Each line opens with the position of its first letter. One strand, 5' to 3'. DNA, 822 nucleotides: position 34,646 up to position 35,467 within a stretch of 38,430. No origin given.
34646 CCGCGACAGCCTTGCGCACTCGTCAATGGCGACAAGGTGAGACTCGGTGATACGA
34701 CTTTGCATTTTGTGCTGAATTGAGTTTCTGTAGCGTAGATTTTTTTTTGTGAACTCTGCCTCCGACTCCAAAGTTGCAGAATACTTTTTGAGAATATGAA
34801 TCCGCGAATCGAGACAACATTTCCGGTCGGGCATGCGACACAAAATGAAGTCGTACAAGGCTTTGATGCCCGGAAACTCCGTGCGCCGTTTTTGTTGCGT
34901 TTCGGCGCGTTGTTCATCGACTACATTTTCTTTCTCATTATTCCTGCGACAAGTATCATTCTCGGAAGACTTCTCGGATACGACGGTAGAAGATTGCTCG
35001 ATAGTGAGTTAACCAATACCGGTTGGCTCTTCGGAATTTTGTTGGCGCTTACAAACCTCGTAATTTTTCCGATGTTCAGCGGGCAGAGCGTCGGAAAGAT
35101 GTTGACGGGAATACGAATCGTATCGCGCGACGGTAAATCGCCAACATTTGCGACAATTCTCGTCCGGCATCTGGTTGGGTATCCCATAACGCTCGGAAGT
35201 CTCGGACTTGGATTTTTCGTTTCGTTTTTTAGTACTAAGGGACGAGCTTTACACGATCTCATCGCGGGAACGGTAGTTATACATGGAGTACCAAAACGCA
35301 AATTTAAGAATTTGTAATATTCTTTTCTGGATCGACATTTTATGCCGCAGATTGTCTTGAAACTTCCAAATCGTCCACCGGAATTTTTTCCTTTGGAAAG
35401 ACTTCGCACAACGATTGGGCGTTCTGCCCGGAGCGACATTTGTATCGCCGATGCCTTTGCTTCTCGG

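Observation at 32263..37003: Compact phosphothreonine-signalling operon (ZnR-FHA, ZnR-kinase-ZnR-FHA, RDD, FHA-GAF-PP2C) with no recognisable output, divergent from an ABC exporter operon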

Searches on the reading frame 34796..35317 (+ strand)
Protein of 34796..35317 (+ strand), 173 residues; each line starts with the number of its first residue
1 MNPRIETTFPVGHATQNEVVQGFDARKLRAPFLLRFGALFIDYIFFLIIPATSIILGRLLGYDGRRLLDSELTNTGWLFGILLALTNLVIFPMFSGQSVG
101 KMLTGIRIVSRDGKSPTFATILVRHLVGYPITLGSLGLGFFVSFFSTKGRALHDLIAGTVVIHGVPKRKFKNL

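Call 3: search_protein_families(library=pfam, proteins=[window:34796-35317:+], max_evalue=0.01)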
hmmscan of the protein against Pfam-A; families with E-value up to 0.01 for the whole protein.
window:34796-35317:+ (173 aa): 1 family
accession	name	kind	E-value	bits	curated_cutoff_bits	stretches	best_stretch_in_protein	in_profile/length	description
PF06271.18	RDD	-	3.7e-18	66.6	24.1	1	30-158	2-137/137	RDD family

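Call 73: find_homologous_proteins(query=window:34796-35317:+, max_evalue=0.00001)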
Query window:34796-35317:+ (173 aa): 749 proteins with E <= 0.00001 among 1058 candidates; the best 120 are listed.
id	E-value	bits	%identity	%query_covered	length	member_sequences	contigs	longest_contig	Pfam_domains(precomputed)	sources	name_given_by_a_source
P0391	4.4e-107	373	100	100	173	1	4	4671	PF06271.19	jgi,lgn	-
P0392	1.4e-68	248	65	99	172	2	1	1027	PF06271.19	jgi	jgi:uncharacterized RDD family membrane protein YckC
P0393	2.3e-67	244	66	99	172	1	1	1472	PF06271.19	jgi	jgi:uncharacterized RDD family membrane protein YckC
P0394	2.4e-62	228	63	98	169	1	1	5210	PF06271.19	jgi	jgi:uncharacterized RDD family membrane protein YckC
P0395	2.7e-61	224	59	98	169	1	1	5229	PF06271.19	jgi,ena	-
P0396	7.0e-61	223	62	95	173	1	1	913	PF06271.19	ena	-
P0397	8.7e-61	223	60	98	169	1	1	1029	PF06271.19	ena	-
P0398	3.8e-60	220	60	98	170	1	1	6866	PF06271.19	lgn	-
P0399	4.0e-60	220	60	98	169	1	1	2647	PF06271.19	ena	-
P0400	3.6e-59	217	58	98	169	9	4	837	PF06271.19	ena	-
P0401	7.8e-59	216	57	99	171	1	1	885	PF06271.19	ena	-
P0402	8.0e-59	216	57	100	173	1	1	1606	PF06271.19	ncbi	-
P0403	8.4e-59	216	58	100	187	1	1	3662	PF06271.19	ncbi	-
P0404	9.2e-59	216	59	100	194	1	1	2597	PF06271.19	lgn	-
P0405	1.4e-58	215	58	99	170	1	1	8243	PF06271.19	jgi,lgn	jgi:uncharacterized RDD family membrane protein YckC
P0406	1.6e-58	215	55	99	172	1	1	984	PF06271.19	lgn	-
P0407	2.1e-58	215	58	99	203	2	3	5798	PF06271.19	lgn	-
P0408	2.2e-58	215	59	95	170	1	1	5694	PF06271.19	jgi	jgi:uncharacterized RDD family membrane protein YckC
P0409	2.4e-58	215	57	100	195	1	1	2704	PF06271.19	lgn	-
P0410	5.7e-58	213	63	87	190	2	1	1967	PF06271.19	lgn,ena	-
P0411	7.0e-58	213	58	100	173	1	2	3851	PF06271.19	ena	-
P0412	8.0e-58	213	55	99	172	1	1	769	PF06271.19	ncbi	-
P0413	1.3e-57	212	58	95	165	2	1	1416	PF06271.19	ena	-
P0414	1.4e-57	212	53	100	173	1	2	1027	PF06271.19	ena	-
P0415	1.8e-57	212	58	100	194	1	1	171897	PF06271.19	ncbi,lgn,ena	-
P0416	1.9e-57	212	57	99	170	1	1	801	PF06271.19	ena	-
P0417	4.0e-57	211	57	100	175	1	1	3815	PF06271.19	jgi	jgi:uncharacterized RDD family membrane protein YckC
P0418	4.1e-57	211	60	90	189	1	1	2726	PF06271.19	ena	-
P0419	4.8e-57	210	56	98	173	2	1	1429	PF06271.19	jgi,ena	jgi:uncharacterized RDD family membrane protein YckC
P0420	5.3e-57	210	56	99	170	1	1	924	PF06271.19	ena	-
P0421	6.1e-57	210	60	99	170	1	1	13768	PF06271.19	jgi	jgi:uncharacterized RDD family membrane protein YckC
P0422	7.2e-57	210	57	97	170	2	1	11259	PF06271.19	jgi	jgi:uncharacterized RDD family membrane protein YckC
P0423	7.5e-57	210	59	95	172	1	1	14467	PF06271.19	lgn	-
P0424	7.7e-57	210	55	100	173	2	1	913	PF06271.19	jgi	-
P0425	9.1e-57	209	57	100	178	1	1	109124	PF06271.19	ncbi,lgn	-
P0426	9.6e-57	209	55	98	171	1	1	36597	PF06271.19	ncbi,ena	-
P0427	1.2e-56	209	58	95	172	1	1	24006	PF06271.19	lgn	-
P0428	1.3e-56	209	55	100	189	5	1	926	PF06271.19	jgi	-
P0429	1.4e-56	209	56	98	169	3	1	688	PF06271.19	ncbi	-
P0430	1.4e-56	209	56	99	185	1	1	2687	PF06271.19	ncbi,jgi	-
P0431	1.4e-56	209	58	93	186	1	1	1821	PF06271.19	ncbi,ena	-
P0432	1.5e-56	209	58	95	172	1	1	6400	PF06271.19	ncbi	-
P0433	1.9e-56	208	53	100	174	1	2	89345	PF06271.19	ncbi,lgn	ncbi:MAG: RDD family protein [Pyrinomonadaceae bacterium]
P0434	2.1e-56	208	56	99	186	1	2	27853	PF06271.19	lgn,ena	-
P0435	3.4e-56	208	54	99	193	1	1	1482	PF06271.19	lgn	-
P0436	3.5e-56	208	54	100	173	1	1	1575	PF06271.19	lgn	-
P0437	3.6e-56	208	56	100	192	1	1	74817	PF06271.19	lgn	-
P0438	3.8e-56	207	59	95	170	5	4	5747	PF06271.19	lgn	-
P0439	4.0e-56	207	55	99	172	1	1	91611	PF06271.19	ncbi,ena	-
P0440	4.1e-56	207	54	99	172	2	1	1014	PF06271.19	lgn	-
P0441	4.3e-56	207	54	99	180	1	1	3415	PF06271.19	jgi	jgi:uncharacterized RDD family membrane protein YckC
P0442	4.4e-56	207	58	95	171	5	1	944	PF06271.19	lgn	-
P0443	4.4e-56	207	55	99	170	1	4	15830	PF06271.19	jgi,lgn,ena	jgi:uncharacterized RDD family membrane protein YckC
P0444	4.8e-56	207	55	100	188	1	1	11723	PF06271.19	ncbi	-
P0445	4.8e-56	207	59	95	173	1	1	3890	PF06271.19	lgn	-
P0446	5.2e-56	207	56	98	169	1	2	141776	PF06271.19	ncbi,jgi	jgi:uncharacterized RDD family membrane protein YckC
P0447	5.2e-56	207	55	100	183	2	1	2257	PF06271.19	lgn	-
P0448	5.4e-56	207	55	99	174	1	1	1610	PF06271.19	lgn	-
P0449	6.0e-56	207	56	98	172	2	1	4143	PF06271.19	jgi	jgi:uncharacterized RDD family membrane protein YckC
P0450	6.7e-56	207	53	100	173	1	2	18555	PF06271.19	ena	-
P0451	7.1e-56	207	57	99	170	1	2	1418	PF06271.19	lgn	-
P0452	9.3e-56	206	59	95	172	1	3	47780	PF06271.19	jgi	jgi:uncharacterized RDD family membrane protein YckC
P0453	1.1e-55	206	55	98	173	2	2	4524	PF06271.19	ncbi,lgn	-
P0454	1.4e-55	206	54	99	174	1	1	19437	PF06271.19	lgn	-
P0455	1.4e-55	206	58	95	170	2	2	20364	PF06271.19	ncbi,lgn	-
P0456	1.5e-55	206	58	95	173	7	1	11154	PF06271.19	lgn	-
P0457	1.8e-55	205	54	98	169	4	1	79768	PF06271.19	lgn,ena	-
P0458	2.0e-55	205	54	98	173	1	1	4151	PF06271.19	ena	-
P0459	2.2e-55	205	53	98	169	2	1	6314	PF06271.19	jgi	jgi:uncharacterized RDD family membrane protein YckC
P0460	2.3e-55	205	53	99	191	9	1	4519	PF06271.19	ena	-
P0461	2.3e-55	205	56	98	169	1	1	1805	PF06271.19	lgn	-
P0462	2.4e-55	205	54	100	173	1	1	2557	PF06271.19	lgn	-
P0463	2.4e-55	205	53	100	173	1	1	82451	PF06271.19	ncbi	-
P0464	2.4e-55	205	59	97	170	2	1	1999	PF06271.19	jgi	jgi:uncharacterized RDD family membrane protein YckC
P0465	2.6e-55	205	53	99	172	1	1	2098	PF06271.19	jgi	jgi:uncharacterized RDD family membrane protein YckC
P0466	2.7e-55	205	51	100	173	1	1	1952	PF06271.19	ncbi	-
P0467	2.9e-55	205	54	98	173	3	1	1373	PF06271.19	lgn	-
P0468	3.0e-55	205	55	100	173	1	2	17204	PF06271.19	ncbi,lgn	ncbi:MAG: RDD family protein [Pyrinomonadaceae bacterium]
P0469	3.1e-55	204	54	99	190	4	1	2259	PF06271.19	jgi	jgi:uncharacterized RDD family membrane protein YckC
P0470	3.2e-55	204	55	100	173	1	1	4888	PF06271.19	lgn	-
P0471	3.3e-55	204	54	98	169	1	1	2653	PF06271.19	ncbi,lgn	-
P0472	3.3e-55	204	54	99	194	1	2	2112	PF06271.19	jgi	jgi:uncharacterized RDD family membrane protein YckC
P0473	3.5e-55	204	54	99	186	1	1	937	PF06271.19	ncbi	-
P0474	3.5e-55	204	55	99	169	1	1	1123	PF06271.19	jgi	-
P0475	3.5e-55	204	53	98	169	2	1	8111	PF06271.19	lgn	-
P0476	3.9e-55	204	58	95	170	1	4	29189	PF06271.19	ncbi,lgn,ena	ncbi:MAG: RDD family protein [Acidobacteriota bacterium]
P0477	3.9e-55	204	53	100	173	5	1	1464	PF06271.19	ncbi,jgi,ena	-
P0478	4.2e-55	204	54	100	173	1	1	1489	PF06271.19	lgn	-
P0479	4.8e-55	204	56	100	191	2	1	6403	PF06271.19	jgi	jgi:uncharacterized RDD family membrane protein YckC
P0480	5.1e-55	204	53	100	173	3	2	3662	PF06271.19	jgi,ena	-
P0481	5.5e-55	204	51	100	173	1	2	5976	PF06271.19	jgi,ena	-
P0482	5.6e-55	204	56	97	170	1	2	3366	PF06271.19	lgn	-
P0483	5.6e-55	204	53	99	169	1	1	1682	PF06271.19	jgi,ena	-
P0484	6.0e-55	204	55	95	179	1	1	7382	PF06271.19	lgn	-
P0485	6.4e-55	203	58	98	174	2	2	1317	PF06271.19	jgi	jgi:uncharacterized RDD family membrane protein YckC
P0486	6.6e-55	203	54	95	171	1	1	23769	PF06271.19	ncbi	-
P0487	6.8e-55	203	53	100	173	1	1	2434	PF06271.19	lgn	-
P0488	7.3e-55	203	55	95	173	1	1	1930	PF06271.19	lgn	-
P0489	9.2e-55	203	57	95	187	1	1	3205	PF06271.19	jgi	jgi:uncharacterized RDD family membrane protein YckC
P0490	9.6e-55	203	54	100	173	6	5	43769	PF06271.19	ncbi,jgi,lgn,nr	ncbi:MAG: RDD family protein [Acidobacteria bacterium]|jgi:uncharacterized RDD family membrane prote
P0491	9.9e-55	203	52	99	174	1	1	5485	PF06271.19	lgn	-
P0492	1.0e-54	203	55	95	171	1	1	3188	PF06271.19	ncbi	-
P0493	1.0e-54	203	51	98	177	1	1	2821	PF06271.19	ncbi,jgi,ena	-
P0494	1.1e-54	203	54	99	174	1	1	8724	PF06271.19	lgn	-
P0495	1.1e-54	203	55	95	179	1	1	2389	PF06271.19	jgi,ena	-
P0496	1.2e-54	203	57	95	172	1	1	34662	PF06271.19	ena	-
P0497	1.3e-54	202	51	100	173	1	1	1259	PF06271.19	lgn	-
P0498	1.3e-54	202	55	97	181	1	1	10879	PF06271.19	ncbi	-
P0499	1.3e-54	202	54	95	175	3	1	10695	PF06271.19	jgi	jgi:uncharacterized RDD family membrane protein YckC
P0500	1.3e-54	202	53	100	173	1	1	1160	PF06271.19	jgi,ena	-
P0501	1.3e-54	202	53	99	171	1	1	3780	PF06271.19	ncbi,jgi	-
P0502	1.4e-54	202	54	95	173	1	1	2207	PF06271.19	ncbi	-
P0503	1.6e-54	202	50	100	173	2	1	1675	PF06271.19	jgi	-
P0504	1.7e-54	202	55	97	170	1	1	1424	PF06271.19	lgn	-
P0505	1.7e-54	202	54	98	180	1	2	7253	PF06271.19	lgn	-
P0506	1.7e-54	202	53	99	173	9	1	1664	PF06271.19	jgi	jgi:uncharacterized RDD family membrane protein YckC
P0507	2.0e-54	202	57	95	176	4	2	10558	PF06271.19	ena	-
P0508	2.0e-54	202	54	95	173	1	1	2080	PF06271.19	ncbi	-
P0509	2.1e-54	202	54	95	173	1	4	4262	PF06271.19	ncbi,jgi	jgi:uncharacterized RDD family membrane protein YckC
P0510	2.3e-54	202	54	98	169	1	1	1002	PF06271.19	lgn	-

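Call 82: predict_structure(alignment_id=A6)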
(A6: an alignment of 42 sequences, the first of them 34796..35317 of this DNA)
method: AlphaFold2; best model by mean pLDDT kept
length: 173 residues; sequences in the alignment: 42
mean_pLDDT: 75.1   pTM: 0.61
mean pLDDT of the five models: 75.1, 58.1, 54.3, 53.1, 44.9
residues with pLDDT >= 90: 18; 70-90: 117; 50-70: 11; < 50: 27
segments of 3 or more residues with pLDDT < 50: 1-17, 166-173
pLDDT, mean of each block of 10 residues (from residue 1): 36 43 64 84 89 90 84 90 87 80 82 79 83 82 76 81 57 38
secondary structure, 60 per line:
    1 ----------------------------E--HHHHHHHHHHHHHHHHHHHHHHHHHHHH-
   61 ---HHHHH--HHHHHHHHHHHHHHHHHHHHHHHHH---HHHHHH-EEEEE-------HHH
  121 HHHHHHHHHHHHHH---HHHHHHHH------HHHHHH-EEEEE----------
elements in order: H32-59 H64-68 H71-95 H99-104 E106-110 H118-134 H138-145 H152-157 E159-163

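Call 85: search_protein_families(library=ncbifam, proteins=[window:34796-35317:+], max_evalue=0.00001)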
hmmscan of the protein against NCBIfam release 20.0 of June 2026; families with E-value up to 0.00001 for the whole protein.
window:34796-35317:+ (173 aa): 0 families

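Call 86: search_protein_families(library=padloc, proteins=[window:34796-35317:+], max_evalue=0.001)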
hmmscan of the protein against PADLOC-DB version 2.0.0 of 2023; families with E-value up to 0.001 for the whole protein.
window:34796-35317:+ (173 aa): 0 families

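Call 87: fold_search(model_id=the predicted structure, library=pdb)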
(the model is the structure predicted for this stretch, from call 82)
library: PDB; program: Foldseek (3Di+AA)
matches with E <= 10: 10; with E <= 0.001: 0
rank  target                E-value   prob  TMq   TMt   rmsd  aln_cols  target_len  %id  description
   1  7t92_C                9.4e-02  0.98  0.43  0.26   8.8       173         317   12  Structure of the peroxisomal retro-translocon formed by a heterotrimeric ubiquitin ligase complex (released 2022-07-06)
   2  7t92_B                1.7e-01  0.87  0.42  0.23   9.1       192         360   14  Structure of the peroxisomal retro-translocon formed by a heterotrimeric ubiquitin ligase complex (released 2022-07-06)
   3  7t92_A                2.1e-01  0.97  0.51  0.32   8.0       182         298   13  Structure of the peroxisomal retro-translocon formed by a heterotrimeric ubiquitin ligase complex (released 2022-07-06)
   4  8rbq_D                3.7e+00  0.05  0.17  0.10  19.4       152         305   19  Cryo-EM structure of the NADH:ferredoxin oxidoreductase RNF from Azotobacter vinelandii, dithionite reduced (released 2024-06-26)
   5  7blz_K                7.1e+00  0.18  0.21  0.51   3.6        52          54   23  Red alga C.merolae Photosystem I (released 2022-03-02)
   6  8e9g_K                7.1e+00  0.03  0.17  0.24  15.4       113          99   15  Mycobacterial respiratory complex I with both quinone positions modelled (released 2022-10-12)
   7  4kp4_A                9.4e+00  0.05  0.21  0.17  12.6        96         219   14  Deciphering cis-trans directionality and visualizing autophosphorylation in histidine kinases. (released 2014-02-12)
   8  4h8s_C                9.4e+00  0.02  0.16  0.08  13.3       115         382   14  Crystal structure of human APPL2BARPH domain (released 2012-10-17)
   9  9fb1_A                9.4e+00  0.02  0.18  0.20  15.7       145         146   13  Crystal structure of Rv2242 regulator N-terminal fragment (1-160) (released 2024-12-18)
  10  8gym_Z1               9.9e+00  0.06  0.21  0.32   9.4       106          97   13  Cryo-EM structure of Tetrahymena thermophila respiratory mega-complex MC IV2+(I+III2+II)2 (released 2023-06-14)
